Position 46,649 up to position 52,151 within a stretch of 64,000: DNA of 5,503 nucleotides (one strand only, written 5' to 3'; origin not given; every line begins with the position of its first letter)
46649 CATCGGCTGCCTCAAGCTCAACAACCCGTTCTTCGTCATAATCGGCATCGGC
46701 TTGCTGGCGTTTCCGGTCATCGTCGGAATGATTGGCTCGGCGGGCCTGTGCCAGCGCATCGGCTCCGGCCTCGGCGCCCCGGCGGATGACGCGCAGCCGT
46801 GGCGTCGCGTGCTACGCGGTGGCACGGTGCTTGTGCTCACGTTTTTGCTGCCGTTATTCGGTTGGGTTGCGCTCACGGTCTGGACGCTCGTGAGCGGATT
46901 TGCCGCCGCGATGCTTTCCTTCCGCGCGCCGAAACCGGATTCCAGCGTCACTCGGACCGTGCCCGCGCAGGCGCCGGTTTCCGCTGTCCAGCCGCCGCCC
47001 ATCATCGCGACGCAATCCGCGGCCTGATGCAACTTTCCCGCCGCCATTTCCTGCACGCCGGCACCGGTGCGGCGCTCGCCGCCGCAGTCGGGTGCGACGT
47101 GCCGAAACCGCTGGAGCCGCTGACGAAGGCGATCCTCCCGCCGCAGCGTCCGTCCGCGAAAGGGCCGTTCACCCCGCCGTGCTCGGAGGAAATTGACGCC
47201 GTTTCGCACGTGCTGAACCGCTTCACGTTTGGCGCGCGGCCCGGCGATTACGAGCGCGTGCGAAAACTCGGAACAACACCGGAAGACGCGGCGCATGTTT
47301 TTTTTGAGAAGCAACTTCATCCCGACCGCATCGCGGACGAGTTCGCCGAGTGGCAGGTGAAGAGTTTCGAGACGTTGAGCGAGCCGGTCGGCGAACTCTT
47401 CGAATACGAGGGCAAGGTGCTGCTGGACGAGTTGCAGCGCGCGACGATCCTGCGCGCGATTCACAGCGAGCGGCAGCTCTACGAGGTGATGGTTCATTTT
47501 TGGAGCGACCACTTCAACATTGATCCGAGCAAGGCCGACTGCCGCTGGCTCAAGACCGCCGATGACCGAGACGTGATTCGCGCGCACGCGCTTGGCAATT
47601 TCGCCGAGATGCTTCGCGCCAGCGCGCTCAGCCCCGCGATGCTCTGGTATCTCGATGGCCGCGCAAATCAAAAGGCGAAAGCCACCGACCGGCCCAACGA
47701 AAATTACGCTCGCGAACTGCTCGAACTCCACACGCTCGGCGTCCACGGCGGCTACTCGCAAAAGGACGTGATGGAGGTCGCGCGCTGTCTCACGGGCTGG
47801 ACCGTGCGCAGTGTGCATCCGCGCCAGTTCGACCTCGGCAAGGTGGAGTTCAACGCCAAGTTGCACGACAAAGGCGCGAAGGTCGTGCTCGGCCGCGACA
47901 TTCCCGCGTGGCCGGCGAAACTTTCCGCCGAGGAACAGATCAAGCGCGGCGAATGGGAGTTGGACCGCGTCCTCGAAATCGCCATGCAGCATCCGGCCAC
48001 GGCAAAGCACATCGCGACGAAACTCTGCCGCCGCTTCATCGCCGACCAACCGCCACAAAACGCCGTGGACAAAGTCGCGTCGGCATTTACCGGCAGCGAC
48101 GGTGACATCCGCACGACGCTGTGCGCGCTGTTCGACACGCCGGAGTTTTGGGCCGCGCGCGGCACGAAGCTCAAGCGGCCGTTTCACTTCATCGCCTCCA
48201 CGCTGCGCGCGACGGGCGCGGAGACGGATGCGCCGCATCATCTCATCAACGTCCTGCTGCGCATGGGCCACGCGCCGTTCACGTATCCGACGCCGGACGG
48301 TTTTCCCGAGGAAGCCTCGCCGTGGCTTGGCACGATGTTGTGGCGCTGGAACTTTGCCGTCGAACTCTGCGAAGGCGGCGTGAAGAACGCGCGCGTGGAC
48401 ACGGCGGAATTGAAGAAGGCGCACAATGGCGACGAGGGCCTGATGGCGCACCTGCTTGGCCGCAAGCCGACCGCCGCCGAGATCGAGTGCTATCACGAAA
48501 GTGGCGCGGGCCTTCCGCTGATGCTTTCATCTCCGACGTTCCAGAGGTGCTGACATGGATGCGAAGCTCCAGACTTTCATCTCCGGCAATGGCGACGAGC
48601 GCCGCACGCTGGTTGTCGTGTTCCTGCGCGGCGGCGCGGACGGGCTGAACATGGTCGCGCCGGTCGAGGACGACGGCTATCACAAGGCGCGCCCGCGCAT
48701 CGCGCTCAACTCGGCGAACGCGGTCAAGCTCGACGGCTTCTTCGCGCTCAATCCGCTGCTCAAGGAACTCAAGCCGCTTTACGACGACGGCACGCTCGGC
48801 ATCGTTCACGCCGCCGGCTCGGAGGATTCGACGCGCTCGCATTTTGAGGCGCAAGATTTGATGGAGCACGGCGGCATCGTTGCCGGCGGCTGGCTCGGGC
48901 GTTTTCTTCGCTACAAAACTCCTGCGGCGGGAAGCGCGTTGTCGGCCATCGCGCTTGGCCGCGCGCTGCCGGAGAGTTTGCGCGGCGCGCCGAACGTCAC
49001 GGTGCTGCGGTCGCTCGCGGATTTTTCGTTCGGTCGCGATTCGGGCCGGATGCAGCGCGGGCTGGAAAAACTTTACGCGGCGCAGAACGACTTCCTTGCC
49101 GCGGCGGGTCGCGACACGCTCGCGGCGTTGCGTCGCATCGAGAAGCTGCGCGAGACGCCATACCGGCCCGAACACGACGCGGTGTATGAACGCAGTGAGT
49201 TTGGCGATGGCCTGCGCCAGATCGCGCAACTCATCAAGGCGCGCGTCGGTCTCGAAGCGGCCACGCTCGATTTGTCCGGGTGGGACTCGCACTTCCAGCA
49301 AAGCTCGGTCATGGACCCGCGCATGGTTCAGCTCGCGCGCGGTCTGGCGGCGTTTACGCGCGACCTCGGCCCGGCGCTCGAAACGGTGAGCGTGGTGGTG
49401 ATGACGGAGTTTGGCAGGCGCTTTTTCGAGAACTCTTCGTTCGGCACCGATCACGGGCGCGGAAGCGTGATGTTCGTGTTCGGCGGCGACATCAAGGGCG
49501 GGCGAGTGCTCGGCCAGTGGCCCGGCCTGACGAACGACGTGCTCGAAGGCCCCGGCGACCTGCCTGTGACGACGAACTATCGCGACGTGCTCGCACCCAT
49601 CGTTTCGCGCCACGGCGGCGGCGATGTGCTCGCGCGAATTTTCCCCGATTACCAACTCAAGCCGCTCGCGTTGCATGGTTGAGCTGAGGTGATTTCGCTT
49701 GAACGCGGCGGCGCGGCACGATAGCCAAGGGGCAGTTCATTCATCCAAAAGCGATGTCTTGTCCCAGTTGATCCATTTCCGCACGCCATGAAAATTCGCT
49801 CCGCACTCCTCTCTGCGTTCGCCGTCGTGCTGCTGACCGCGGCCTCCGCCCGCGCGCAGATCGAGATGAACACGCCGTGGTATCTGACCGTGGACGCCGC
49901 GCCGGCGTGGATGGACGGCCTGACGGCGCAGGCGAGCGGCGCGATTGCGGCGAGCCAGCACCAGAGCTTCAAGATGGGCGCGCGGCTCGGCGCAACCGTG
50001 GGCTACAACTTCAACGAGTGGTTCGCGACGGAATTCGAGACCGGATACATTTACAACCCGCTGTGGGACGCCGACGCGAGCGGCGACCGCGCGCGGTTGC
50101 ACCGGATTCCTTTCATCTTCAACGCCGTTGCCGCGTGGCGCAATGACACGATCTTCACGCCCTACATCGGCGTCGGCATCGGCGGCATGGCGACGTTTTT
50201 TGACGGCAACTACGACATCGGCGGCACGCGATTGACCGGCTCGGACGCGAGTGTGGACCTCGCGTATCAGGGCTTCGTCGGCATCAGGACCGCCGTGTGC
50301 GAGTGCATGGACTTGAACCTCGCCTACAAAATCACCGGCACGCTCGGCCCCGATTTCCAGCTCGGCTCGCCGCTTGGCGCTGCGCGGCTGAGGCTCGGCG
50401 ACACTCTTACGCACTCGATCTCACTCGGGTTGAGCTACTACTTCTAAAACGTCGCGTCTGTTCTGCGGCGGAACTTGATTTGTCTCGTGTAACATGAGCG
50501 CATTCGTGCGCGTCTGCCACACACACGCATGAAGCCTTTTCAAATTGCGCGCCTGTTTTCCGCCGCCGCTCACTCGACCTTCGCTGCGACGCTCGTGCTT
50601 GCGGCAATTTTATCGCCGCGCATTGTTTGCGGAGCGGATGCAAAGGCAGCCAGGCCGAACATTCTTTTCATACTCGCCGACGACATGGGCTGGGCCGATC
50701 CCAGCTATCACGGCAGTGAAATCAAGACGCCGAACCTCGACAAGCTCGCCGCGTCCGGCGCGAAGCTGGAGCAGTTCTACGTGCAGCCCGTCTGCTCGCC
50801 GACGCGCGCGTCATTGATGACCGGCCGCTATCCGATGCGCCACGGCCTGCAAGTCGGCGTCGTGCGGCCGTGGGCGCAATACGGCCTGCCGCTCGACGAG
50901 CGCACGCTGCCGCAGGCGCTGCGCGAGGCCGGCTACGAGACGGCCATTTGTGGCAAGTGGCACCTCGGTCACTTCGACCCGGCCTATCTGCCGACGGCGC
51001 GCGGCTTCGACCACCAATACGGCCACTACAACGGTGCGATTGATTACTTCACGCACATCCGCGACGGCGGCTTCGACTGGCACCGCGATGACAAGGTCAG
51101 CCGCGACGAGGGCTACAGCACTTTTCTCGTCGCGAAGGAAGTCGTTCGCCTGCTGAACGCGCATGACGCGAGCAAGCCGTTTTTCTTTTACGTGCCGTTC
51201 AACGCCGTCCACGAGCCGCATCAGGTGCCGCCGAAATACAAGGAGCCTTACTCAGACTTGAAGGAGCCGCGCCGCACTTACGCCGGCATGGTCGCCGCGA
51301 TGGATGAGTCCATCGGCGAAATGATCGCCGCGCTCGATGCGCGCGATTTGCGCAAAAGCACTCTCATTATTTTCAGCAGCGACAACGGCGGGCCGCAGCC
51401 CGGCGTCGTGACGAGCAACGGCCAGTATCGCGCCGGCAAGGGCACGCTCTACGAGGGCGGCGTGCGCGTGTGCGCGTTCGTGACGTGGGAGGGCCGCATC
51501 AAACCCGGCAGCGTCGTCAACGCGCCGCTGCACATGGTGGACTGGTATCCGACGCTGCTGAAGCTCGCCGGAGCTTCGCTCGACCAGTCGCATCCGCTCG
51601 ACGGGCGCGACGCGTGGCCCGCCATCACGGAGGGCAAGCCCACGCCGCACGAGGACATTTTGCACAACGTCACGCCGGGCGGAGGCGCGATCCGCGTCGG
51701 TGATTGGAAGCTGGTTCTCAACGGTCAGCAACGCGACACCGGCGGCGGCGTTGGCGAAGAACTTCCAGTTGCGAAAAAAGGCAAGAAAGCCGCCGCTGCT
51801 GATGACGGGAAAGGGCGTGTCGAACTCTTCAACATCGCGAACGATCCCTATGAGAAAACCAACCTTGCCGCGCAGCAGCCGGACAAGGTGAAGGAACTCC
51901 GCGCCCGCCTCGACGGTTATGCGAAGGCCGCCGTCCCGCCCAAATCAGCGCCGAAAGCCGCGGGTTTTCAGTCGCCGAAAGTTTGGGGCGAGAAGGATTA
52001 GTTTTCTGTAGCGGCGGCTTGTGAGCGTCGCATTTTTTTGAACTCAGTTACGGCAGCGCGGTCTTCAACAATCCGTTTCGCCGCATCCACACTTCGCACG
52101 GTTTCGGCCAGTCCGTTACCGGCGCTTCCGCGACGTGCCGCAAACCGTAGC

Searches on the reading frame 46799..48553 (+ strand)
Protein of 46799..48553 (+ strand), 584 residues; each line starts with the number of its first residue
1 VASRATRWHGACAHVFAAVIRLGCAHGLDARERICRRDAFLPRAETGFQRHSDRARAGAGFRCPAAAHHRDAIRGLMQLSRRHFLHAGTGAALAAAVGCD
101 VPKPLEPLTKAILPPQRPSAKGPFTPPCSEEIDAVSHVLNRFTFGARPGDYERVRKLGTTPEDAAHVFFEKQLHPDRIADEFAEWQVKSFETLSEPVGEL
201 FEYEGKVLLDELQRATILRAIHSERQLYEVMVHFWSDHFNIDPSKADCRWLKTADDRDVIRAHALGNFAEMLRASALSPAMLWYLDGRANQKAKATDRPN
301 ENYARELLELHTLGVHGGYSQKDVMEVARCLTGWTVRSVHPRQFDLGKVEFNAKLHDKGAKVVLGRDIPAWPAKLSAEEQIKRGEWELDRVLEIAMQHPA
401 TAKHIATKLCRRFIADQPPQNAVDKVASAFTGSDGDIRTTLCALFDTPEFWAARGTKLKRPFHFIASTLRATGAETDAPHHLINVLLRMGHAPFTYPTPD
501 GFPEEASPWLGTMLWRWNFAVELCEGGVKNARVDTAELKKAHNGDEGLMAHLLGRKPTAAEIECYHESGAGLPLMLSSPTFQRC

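Call 60: search_protein_families(library=pfam, proteins=[window:46799-48553:+], max_evalue=0.001)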
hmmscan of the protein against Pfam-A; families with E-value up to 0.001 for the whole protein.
window:46799-48553:+ (584 aa): 2 families
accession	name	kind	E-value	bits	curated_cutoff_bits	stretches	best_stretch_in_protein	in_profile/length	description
PF08811.16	DUF1800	-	5e-120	401.9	26.1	1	137-583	1-419/419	Protein of unknown function (DUF1800)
PF10518.14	TAT_signal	-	0.00057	20.1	22.7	0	78-98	1-21/21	TAT (twin-arginine translocation) pathway signal sequence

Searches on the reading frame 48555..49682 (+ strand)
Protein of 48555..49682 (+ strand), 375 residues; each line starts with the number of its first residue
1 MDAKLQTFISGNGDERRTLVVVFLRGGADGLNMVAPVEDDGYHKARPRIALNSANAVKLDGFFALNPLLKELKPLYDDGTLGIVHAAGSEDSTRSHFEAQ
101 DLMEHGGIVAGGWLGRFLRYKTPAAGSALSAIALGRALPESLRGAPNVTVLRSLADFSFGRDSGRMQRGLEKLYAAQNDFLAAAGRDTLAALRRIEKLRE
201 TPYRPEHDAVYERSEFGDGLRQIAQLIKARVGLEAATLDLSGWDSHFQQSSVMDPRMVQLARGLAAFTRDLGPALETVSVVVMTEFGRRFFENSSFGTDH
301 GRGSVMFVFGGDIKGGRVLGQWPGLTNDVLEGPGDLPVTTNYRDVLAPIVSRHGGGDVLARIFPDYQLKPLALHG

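Call 60: search_protein_families(library=pfam, proteins=[window:48555-49682:+], max_evalue=0.001)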
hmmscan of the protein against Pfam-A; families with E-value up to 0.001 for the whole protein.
window:48555-49682:+ (375 aa): 1 family
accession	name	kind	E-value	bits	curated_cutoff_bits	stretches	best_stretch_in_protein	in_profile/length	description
PF07394.17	DUF1501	-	3.1e-31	109.3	27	1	221-333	232-347/390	Protein of unknown function (DUF1501)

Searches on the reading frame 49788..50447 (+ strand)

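Call 60: search_protein_families(library=pfam, proteins=[window:49788-50447:+], max_evalue=0.001)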
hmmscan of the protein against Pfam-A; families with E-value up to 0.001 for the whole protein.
window:49788-50447:+ (219 aa): 2 families
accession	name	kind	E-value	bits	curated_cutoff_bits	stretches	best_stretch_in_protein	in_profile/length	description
PF13505.12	OMP_b-brl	-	5.6e-11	43.3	28.7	1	11-219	1-175/175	Outer membrane protein beta-barrel domain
PF01389.23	OmpA_membrane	-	0.00012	22.3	21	1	30-219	5-176/180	OmpA-like transmembrane domain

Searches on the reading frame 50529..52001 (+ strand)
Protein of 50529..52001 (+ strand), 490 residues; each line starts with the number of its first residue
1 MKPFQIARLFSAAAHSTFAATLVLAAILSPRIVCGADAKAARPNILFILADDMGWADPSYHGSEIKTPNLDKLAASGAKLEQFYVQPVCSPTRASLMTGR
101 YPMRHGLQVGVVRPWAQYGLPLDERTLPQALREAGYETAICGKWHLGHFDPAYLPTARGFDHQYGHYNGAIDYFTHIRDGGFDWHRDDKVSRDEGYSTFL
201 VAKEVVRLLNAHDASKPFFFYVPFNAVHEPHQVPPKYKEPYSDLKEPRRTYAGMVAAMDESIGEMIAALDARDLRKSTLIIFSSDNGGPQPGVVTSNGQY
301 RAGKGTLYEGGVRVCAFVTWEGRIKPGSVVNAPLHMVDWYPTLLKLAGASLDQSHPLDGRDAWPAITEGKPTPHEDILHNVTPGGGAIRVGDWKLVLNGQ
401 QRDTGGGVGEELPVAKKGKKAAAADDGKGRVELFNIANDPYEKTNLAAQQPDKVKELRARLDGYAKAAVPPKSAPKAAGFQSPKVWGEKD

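Call 60: search_protein_families(library=pfam, proteins=[window:50529-52001:+], max_evalue=0.001)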
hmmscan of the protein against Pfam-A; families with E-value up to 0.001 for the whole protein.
window:50529-52001:+ (490 aa): 4 families
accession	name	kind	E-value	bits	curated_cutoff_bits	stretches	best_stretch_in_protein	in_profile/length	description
PF00884.28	Sulfatase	-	7.4e-61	206.5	25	1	43-349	1-301/301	Sulfatase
PF01663.27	Phosphodiest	-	1.7e-09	38.2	23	1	51-287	7-220/342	Type I phosphodiesterase / nucleotide pyrophosphatase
PF16347.10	SGSH_C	-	0.00023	21.8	29.3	0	304-368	8-70/154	N-sulphoglucosamine sulphohydrolase, C-terminal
PF14707.11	Sulfatase_C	-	0.00034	21.6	30.9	1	373-463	2-87/127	C-terminal region of aryl-sulfatase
